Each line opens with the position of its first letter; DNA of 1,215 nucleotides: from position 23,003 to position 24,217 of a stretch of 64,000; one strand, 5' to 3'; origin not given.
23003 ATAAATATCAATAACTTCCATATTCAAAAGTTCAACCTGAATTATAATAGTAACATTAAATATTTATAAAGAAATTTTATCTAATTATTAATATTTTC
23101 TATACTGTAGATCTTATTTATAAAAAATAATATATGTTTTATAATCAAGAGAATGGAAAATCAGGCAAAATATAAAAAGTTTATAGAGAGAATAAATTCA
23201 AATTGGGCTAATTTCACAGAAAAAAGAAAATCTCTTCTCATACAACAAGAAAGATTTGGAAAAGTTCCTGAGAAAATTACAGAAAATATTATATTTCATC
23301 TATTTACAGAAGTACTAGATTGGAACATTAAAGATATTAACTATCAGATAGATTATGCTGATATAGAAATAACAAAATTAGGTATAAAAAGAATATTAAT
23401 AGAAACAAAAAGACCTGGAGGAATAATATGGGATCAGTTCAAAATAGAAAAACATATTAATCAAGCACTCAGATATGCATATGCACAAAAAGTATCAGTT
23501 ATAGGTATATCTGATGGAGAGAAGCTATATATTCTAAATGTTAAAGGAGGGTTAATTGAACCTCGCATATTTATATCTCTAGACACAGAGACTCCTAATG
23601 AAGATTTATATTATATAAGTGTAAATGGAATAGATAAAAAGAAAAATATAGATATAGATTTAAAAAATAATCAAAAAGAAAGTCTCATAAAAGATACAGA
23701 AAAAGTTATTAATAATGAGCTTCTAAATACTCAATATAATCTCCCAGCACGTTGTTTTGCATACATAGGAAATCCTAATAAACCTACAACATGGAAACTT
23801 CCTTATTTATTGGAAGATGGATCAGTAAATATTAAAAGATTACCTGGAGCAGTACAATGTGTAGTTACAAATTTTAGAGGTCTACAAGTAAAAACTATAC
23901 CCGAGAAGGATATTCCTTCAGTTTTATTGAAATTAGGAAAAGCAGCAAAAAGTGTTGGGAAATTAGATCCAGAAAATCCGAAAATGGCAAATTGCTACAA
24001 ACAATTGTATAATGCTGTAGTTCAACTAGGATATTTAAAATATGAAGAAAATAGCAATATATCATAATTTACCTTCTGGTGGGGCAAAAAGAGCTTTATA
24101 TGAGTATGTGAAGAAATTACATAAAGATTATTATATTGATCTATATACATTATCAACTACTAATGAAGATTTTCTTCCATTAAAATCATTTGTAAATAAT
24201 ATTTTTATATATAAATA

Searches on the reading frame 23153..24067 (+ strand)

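Call 3: search_protein_families(library=pfam, proteins=[window:23153-24067:+], max_evalue=1)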
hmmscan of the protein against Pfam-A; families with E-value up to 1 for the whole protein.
window:23153-24067:+ (304 aa): 1 family
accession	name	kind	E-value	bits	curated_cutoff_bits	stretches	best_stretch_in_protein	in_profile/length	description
PF18662.7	HTH_56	-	0.077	13.5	26.2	1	4-56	4-55/111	Cch helix turn helix domain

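Call 4: search_protein_families(library=padloc, proteins=[window:23153-24067:+], max_evalue=1)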
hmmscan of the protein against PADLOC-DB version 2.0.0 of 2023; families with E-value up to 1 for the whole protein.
window:23153-24067:+ (304 aa): 0 families

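Call 70: search_protein_families(library=ncbifam, proteins=[window:23153-24067:+], max_evalue=0.01)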
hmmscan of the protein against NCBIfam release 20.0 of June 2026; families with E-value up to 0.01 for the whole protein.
window:23153-24067:+ (304 aa): 0 families
